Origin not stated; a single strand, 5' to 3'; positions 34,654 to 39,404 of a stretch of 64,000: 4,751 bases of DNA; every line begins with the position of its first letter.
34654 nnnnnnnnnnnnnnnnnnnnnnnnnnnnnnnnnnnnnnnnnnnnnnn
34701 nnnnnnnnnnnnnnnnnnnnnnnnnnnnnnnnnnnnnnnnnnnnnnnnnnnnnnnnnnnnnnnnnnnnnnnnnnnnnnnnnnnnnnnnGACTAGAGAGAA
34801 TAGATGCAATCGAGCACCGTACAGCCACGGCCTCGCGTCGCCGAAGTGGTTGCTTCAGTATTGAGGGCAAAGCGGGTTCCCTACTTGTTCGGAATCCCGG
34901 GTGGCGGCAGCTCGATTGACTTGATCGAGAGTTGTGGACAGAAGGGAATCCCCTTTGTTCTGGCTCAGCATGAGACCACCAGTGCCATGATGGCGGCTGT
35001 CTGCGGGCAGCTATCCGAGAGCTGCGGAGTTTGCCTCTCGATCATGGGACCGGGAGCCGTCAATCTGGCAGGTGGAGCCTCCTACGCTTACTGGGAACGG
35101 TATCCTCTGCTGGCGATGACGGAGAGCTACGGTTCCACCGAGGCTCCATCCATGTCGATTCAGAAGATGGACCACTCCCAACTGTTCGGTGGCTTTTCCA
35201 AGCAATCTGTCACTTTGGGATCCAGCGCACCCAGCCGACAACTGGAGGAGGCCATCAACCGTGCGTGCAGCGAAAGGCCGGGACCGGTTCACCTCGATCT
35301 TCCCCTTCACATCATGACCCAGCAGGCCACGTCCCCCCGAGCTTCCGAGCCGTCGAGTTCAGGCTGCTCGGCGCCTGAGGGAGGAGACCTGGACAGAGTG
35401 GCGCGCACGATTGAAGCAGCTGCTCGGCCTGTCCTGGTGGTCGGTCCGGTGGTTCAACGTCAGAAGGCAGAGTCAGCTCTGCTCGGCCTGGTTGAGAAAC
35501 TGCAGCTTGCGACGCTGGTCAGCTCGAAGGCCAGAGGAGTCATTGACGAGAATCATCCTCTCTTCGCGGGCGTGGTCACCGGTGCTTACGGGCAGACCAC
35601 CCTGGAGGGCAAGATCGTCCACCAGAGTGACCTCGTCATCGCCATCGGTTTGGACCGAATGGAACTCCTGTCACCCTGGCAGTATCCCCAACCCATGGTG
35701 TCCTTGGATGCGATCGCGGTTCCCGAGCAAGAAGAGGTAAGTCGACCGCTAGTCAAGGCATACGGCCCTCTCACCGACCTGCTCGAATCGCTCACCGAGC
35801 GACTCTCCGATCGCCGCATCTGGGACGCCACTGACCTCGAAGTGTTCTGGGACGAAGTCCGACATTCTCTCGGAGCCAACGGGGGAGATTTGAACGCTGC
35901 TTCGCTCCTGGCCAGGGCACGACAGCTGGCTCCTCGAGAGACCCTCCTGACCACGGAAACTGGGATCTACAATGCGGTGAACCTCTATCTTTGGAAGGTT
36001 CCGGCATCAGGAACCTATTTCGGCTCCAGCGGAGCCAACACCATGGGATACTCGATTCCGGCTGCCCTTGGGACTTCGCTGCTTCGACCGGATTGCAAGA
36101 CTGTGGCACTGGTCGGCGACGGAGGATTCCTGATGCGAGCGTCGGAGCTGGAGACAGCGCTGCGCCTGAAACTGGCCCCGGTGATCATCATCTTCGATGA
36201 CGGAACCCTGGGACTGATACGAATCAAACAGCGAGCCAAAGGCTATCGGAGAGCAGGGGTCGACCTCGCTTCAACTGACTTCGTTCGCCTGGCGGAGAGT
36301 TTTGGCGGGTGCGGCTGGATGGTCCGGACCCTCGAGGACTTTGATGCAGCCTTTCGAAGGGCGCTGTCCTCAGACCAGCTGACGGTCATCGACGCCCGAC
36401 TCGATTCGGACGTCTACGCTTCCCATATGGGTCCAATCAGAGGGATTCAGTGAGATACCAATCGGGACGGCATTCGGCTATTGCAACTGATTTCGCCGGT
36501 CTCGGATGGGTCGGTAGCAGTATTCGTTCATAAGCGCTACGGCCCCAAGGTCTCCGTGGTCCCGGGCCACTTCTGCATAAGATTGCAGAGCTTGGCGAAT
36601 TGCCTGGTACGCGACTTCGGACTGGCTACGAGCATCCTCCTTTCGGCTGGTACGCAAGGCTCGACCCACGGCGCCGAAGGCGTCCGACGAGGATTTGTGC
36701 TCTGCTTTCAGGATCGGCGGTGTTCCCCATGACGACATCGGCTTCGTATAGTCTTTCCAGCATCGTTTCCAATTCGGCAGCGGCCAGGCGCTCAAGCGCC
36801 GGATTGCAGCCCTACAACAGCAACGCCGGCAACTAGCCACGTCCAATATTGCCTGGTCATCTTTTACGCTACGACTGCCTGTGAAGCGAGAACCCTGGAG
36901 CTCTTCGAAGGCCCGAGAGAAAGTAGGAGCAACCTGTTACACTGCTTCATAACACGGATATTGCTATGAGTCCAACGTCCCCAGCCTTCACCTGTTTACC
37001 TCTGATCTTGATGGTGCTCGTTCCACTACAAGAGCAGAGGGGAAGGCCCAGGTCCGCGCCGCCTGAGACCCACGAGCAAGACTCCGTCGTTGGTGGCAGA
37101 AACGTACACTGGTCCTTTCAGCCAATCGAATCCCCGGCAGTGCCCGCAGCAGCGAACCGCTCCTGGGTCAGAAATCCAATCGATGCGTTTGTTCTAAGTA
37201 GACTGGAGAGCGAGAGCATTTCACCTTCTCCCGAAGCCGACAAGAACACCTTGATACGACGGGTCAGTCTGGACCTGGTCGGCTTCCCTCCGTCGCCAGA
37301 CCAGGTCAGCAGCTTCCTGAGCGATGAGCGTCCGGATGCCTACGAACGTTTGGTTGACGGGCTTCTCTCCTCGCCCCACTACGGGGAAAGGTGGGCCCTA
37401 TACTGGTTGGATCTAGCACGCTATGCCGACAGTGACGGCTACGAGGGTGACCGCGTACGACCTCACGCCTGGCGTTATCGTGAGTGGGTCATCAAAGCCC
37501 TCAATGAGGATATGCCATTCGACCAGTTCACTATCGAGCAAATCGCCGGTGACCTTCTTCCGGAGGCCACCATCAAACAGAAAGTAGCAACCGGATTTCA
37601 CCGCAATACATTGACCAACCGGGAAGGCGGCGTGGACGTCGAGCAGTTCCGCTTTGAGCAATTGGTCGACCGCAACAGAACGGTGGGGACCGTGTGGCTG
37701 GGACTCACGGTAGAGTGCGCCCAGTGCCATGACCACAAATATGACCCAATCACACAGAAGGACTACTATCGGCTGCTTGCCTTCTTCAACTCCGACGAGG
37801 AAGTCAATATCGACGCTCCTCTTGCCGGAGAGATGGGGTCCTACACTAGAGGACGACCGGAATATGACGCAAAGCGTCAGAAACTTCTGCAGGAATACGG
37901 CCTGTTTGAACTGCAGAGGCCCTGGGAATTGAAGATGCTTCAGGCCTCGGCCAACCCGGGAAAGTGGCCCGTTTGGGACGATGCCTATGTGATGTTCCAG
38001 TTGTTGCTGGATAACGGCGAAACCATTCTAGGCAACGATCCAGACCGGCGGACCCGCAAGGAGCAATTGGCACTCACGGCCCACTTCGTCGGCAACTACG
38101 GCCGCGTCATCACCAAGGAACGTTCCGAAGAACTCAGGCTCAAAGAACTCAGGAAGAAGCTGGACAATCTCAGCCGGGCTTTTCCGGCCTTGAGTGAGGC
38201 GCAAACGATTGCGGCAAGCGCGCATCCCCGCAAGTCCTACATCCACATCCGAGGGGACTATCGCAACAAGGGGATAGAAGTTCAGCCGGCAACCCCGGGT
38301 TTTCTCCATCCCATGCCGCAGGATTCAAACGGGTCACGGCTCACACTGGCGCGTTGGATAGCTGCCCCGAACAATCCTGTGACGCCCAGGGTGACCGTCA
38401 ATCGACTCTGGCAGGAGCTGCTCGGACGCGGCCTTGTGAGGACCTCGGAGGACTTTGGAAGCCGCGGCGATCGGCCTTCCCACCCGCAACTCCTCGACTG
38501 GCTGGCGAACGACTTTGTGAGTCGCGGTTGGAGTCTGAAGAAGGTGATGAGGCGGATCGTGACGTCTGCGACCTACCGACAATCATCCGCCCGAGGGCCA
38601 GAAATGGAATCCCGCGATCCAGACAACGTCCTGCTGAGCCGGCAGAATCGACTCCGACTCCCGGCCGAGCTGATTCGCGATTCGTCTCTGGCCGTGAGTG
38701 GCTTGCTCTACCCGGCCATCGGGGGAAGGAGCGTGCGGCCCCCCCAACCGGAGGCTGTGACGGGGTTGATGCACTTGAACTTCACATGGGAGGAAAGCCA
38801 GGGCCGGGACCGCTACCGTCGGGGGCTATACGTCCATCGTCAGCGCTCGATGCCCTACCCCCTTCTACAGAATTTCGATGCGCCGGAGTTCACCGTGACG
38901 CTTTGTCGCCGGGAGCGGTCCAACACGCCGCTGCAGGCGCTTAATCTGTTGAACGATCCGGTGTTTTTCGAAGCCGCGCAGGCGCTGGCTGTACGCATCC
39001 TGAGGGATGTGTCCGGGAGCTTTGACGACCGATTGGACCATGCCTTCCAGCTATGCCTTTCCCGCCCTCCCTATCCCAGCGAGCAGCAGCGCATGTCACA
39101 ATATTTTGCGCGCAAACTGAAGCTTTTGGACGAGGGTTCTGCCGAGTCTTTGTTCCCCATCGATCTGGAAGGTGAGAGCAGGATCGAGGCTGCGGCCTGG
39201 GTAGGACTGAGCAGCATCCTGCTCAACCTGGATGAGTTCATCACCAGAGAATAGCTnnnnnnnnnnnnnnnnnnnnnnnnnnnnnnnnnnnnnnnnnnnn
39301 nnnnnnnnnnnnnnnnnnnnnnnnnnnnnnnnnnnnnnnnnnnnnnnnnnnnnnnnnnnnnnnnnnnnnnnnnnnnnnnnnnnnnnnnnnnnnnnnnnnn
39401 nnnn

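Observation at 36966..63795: Two paralogous modules: PSCyt/DUF1549/DUF1553 gene, then DUF1501 gene, then a Tat-secreted uncharacterised TIM-barrel-like protein, each next to a GH33 sialidase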

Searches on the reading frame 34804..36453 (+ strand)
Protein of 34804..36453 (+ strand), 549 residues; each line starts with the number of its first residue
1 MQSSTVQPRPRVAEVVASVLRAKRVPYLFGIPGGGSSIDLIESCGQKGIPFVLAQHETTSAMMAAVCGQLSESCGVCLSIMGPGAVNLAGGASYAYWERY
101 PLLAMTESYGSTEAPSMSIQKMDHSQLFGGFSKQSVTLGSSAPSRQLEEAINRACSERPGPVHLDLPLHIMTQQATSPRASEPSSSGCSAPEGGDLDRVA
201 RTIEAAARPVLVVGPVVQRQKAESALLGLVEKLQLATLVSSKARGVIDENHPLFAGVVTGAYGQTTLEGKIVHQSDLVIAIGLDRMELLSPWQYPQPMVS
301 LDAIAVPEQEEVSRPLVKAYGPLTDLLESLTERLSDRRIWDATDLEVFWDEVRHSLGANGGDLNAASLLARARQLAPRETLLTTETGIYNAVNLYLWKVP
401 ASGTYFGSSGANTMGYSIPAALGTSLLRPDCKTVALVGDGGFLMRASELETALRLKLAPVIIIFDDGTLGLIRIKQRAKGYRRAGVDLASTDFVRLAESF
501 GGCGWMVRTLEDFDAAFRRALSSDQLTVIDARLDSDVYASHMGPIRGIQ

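Call 10: search_protein_families(library=pfam, proteins=[window:34804-36453:+], max_evalue=0.001)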
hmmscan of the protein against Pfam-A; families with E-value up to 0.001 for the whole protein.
window:34804-36453:+ (549 aa): 3 families
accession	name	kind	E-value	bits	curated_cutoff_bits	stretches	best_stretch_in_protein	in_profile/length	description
PF02775.26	TPP_enzyme_C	-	3.1e-34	118.4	21.9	1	395-530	11-150/151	Thiamine pyrophosphate enzyme, C-terminal TPP binding domain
PF00205.28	TPP_enzyme_M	-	1.9e-18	66.9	30.4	1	196-292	1-97/137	Thiamine pyrophosphate enzyme, central domain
PF02776.23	TPP_enzyme_N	-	4.6e-18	65.6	26.8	1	11-126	2-118/119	Thiamine pyrophosphate enzyme, N-terminal TPP binding domain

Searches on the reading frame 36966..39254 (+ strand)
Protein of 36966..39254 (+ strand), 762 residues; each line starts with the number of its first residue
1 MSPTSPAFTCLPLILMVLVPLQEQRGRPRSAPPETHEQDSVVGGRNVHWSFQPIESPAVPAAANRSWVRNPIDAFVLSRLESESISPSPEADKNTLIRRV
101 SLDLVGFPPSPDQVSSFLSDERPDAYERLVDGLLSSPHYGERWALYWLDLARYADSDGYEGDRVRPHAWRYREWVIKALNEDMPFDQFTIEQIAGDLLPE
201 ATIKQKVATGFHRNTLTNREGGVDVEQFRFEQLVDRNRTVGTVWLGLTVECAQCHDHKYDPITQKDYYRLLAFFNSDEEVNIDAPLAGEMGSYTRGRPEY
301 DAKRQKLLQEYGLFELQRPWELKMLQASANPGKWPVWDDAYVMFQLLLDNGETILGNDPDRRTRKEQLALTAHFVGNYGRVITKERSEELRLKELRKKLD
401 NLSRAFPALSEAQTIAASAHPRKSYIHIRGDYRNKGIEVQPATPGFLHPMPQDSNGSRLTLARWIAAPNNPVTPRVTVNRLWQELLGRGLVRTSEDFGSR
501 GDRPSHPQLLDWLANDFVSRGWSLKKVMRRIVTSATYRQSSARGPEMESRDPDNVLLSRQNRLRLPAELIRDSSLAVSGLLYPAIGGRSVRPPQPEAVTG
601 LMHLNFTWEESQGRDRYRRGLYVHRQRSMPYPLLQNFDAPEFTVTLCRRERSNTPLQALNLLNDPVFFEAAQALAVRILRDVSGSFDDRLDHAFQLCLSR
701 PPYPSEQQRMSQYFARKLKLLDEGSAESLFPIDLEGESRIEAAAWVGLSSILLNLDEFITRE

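Call 3: search_protein_families(library=pfam, proteins=[window:36966-39254:+], max_evalue=0.01)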
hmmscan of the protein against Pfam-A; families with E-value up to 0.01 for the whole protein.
window:36966-39254:+ (762 aa): 2 families
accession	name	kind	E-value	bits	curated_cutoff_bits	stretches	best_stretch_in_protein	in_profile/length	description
PF07587.16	PSD1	-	3.1e-95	318.7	28.5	1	458-713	2-243/244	Protein of unknown function (DUF1553)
PF07583.16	PSCyt2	-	2e-91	306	29.8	1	71-276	1-206/209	Protein of unknown function (DUF1549)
